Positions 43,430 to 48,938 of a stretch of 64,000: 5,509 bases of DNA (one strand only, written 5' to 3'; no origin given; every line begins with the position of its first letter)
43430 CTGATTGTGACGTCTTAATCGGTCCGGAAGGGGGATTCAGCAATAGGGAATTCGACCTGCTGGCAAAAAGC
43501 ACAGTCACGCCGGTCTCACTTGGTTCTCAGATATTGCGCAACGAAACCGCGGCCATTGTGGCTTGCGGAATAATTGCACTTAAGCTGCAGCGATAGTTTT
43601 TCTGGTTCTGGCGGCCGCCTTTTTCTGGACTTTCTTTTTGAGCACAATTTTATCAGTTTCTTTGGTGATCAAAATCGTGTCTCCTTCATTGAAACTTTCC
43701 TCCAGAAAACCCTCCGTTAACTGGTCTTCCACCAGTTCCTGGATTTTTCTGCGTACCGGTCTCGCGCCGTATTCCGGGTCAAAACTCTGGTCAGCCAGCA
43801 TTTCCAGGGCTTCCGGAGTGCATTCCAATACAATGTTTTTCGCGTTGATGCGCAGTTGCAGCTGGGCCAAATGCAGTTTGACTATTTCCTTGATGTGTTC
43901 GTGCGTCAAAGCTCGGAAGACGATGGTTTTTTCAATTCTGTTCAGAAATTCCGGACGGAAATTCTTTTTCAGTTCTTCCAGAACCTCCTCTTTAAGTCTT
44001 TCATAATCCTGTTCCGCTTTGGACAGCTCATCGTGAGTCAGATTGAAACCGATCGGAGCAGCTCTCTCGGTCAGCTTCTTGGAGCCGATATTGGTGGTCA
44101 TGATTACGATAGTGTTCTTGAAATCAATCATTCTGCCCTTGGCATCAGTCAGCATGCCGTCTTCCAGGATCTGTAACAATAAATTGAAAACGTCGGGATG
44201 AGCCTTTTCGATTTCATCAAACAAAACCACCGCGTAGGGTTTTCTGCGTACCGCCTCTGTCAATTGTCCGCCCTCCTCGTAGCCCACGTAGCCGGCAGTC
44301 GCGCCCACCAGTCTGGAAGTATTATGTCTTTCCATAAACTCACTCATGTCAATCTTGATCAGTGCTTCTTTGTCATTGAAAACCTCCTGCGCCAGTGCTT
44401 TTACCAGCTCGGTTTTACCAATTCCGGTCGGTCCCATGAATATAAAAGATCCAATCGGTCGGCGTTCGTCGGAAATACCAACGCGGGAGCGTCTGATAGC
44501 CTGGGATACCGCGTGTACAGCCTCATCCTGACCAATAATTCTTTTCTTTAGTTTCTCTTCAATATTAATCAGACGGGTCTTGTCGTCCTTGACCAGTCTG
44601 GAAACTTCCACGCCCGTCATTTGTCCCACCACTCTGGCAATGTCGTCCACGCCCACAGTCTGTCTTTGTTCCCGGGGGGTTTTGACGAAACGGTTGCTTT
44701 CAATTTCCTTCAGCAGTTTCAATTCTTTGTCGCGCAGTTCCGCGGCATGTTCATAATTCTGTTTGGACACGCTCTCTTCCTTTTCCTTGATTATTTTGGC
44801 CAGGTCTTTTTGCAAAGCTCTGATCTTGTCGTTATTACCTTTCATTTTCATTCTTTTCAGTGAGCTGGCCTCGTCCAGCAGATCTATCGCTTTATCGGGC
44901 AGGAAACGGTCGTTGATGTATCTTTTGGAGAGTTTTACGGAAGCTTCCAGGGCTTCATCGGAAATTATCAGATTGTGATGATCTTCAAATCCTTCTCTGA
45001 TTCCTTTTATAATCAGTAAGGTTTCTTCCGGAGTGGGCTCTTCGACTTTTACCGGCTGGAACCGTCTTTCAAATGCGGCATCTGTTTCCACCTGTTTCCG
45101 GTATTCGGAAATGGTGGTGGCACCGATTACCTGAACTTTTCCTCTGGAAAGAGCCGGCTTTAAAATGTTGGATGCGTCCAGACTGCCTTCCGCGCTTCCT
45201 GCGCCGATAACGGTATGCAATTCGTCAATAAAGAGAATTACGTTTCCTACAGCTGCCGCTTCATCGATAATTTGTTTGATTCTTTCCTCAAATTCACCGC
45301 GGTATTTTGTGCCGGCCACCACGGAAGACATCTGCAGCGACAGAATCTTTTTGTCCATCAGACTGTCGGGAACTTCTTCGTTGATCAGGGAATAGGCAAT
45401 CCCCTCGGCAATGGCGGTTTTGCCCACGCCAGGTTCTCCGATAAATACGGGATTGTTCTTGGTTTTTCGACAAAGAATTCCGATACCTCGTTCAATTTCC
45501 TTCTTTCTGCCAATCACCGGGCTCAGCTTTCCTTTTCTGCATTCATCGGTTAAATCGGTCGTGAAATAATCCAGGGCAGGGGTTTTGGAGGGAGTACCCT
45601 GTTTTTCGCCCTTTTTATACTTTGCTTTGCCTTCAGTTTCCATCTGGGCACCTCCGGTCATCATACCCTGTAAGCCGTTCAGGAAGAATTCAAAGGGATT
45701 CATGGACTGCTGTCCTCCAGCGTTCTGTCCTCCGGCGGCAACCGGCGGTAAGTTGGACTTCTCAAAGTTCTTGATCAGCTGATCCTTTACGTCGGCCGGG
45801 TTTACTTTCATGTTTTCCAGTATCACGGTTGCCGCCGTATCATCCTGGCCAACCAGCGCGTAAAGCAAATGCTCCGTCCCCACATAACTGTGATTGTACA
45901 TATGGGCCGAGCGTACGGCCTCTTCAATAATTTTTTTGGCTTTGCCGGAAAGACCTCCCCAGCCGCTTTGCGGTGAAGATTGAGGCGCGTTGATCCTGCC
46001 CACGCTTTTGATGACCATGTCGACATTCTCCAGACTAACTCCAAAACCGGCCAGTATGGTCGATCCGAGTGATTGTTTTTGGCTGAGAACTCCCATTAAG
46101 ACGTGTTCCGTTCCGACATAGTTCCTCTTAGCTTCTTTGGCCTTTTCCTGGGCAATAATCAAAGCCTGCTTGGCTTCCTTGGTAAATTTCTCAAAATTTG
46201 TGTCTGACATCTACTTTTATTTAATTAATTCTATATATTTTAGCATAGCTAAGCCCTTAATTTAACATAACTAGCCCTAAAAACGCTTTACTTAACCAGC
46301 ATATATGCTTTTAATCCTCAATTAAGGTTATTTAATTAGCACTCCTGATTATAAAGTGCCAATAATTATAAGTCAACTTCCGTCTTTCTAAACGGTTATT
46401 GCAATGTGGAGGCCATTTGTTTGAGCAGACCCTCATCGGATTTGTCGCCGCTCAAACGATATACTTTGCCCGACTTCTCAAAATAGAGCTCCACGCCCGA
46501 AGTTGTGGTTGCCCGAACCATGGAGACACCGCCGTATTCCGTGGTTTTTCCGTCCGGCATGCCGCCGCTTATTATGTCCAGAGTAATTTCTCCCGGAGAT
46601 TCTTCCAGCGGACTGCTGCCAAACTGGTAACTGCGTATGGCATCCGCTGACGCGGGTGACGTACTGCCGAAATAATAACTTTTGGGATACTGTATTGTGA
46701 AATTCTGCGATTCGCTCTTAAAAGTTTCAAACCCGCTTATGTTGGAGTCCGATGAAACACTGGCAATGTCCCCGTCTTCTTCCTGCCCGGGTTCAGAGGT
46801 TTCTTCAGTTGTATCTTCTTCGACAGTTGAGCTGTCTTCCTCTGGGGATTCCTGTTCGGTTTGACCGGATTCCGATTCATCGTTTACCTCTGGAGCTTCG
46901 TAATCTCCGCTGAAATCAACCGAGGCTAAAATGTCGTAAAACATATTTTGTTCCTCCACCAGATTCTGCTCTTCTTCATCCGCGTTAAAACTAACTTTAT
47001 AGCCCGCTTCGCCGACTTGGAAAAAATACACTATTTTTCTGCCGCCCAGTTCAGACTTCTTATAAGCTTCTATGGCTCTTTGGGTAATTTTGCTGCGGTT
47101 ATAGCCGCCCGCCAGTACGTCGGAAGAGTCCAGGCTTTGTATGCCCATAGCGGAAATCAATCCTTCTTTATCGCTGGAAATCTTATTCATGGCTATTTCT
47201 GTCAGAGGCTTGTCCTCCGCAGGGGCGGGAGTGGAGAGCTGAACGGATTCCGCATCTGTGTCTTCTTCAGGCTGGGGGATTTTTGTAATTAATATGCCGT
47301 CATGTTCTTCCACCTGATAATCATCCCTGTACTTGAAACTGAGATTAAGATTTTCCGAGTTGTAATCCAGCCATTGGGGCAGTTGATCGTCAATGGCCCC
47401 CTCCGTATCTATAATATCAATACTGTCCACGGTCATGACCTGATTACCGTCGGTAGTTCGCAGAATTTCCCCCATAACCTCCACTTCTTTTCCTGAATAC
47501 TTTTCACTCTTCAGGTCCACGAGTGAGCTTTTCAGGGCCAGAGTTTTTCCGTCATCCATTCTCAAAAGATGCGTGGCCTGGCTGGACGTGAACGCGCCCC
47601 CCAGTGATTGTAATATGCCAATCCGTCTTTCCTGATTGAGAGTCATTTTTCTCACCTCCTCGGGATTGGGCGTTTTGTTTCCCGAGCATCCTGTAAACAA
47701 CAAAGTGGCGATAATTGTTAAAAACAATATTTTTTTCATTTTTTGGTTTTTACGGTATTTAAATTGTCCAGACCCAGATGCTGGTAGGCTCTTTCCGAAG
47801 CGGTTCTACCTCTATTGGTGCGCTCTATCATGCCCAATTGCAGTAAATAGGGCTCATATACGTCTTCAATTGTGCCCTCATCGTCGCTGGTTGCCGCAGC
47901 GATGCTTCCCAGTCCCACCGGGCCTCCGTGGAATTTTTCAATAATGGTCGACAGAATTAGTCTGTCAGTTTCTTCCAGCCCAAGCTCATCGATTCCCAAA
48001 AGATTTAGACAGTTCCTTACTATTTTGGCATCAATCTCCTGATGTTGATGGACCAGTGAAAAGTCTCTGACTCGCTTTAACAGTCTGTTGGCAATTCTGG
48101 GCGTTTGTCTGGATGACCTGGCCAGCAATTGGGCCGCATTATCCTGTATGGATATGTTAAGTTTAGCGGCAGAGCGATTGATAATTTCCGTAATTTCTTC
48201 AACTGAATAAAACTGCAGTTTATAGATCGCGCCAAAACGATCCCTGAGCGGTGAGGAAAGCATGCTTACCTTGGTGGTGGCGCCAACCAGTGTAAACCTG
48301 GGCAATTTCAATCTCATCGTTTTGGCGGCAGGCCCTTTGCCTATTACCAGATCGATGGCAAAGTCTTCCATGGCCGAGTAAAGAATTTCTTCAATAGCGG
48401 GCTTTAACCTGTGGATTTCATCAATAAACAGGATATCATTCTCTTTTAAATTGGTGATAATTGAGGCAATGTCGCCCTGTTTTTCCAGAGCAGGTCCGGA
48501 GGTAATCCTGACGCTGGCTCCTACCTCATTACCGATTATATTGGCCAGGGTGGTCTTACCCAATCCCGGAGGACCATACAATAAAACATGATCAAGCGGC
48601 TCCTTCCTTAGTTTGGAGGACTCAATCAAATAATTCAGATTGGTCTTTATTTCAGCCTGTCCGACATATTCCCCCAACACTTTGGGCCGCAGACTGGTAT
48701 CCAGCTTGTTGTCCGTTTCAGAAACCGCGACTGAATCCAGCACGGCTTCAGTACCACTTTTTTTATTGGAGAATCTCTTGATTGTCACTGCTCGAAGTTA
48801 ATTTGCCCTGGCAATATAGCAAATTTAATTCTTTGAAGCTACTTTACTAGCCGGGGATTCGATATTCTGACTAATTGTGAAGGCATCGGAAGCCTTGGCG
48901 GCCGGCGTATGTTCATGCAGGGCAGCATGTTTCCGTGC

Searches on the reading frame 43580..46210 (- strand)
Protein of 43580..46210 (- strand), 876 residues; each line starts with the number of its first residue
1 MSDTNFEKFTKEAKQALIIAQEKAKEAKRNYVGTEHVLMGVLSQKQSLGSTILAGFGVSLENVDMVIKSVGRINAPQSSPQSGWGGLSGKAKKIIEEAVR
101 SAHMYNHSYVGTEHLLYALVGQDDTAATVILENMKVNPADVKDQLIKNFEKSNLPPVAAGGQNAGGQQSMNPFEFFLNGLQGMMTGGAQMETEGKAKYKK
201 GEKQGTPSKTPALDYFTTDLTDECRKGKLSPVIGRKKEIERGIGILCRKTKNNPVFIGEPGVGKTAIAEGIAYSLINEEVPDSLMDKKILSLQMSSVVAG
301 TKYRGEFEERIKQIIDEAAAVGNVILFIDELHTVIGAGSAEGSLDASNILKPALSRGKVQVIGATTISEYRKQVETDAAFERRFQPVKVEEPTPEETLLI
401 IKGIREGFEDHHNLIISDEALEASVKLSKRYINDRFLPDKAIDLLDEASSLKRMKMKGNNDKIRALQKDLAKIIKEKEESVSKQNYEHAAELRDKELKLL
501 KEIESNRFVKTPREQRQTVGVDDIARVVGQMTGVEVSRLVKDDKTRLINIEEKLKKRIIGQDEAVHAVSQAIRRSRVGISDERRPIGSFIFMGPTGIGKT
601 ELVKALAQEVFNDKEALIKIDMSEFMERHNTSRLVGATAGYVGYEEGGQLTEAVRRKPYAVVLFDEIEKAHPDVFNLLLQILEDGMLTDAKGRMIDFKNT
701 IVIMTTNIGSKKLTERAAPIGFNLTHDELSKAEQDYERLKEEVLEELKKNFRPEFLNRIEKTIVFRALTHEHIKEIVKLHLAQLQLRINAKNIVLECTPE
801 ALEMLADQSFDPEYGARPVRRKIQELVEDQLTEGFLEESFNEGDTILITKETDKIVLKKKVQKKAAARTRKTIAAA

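Call 78: search_protein_families(library=pfam, proteins=[window:43580-46210:-], max_evalue=0.001)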
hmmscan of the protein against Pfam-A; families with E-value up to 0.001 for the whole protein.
window:43580-46210:- (876 aa): 21 families
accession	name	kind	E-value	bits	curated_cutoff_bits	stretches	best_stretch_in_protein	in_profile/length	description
PF07724.20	AAA_2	-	6.3e-67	225.2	27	1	584-761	1-165/166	AAA domain (Cdc48 subfamily)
PF17871.7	AAA_lid_9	-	2e-31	108.4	22.8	1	394-495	2-103/104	AAA lid domain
PF00004.35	AAA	-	1.3e-25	90.8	21.2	2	255-367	2-110/131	ATPase family associated with various cellular activities (AAA)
PF02861.25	Clp_N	-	1.1e-23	83.6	20.7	2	20-69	1-50/53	Clp amino terminal domain, pathogenicity island component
PF10431.15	ClpB_D2-small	-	1.5e-23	83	21.9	1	768-847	1-80/81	C-terminal, D2-small domain, of ClpB protein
PF07728.20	AAA_5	-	2.4e-16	60.5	22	1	589-713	2-128/139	AAA domain (dynein-related subfamily)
PF13401.12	AAA_22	-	1.2e-09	39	27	1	587-684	6-110/130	AAA domain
PF00158.32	Sigma54_activat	-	1.1e-07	32.2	20.2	1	588-708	24-143/168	Sigma-54 interaction domain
PF13191.12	AAA_16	-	2.1e-07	32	32.6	0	232-274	2-47/167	AAA ATPase domain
PF12775.13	AAA_7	-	2.3e-06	27.7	25.8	0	589-635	36-82/181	P-loop containing dynein motor region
PF05621.17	TniB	-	4.7e-06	26.6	22.4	1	277-390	74-185/189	Bacterial TniB protein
PF13173.12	AAA_14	-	4.9e-06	27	27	0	590-685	6-88/129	AAA domain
PF20720.3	nSTAND3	-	5.8e-06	26.5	27.2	0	252-279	18-45/155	Novel STAND NTPase 3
PF01695.23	IstB_IS21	-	6.4e-06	26.3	24.1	0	249-277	90-118/238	IstB-like ATP binding protein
PF01078.27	Mg_chelatase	-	6.8e-05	22.8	20.3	0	252-308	23-79/207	Magnesium chelatase, subunit ChlI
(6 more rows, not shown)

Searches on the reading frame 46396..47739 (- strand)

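Call 78: search_protein_families(library=pfam, proteins=[window:46396-47739:-], max_evalue=0.001)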
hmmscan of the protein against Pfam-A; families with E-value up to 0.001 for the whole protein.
window:46396-47739:- (447 aa): 1 family
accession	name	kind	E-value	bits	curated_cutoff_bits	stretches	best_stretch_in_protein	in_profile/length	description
PF18933.6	PsbP_2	-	0.00069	20.1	27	0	123-259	44-171/184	PsbP-like protein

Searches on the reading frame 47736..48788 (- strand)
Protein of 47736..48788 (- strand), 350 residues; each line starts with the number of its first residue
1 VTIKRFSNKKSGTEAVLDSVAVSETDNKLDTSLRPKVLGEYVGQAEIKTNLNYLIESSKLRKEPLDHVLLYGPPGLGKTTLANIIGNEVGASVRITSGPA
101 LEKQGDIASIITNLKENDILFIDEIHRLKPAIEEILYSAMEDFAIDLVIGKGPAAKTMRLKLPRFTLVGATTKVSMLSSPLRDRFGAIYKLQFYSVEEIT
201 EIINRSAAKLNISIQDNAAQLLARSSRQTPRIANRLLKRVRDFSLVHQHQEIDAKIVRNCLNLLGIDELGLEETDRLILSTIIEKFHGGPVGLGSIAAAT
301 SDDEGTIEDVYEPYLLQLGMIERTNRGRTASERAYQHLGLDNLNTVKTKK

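Call 78: search_protein_families(library=pfam, proteins=[window:47736-48788:-], max_evalue=0.001)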
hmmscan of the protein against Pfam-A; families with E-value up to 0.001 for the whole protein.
window:47736-48788:- (350 aa): 13 families
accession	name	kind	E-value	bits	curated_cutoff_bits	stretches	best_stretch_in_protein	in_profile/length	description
PF05496.18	RuvB_N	-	2.9e-75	251.8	27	1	33-191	1-159/159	Holliday junction DNA helicase RuvB P-loop domain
PF17864.7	AAA_lid_4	-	8.5e-26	90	27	1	194-267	1-74/74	RuvB AAA lid domain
PF05491.19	RuvB_C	-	5.3e-24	84.4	24.7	1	268-338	1-71/72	RuvB C-terminal winged helix domain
PF00004.35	AAA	-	1.7e-21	77.4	21.2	1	68-190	1-128/131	ATPase family associated with various cellular activities (AAA)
PF07728.20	AAA_5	-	4.7e-10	40.1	22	1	67-185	1-139/139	AAA domain (dynein-related subfamily)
PF05673.19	DUF815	-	7.4e-05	22.5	23.8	0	59-125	47-116/249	Protein of unknown function (DUF815)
PF13401.12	AAA_22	-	0.00011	23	27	0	67-91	7-34/130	AAA domain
PF13191.12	AAA_16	-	0.00012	23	32.6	0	62-92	22-51/167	AAA ATPase domain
PF01078.27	Mg_chelatase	-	0.00018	21.4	20.3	0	67-85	24-42/207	Magnesium chelatase, subunit ChlI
PF00910.28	RNA_helicase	-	0.00028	21.8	21.5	1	68-138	1-66/105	RNA helicase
PF14532.12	Sigma54_activ_2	-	0.00031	21.4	25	1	43-139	2-92/138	Sigma-54 interaction domain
PF13173.12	AAA_14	-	0.00031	21.2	27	1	68-142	5-88/129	AAA domain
PF07726.17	AAA_3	-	0.001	19.4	27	0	67-104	1-39/131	ATPase family associated with various cellular activities (AAA)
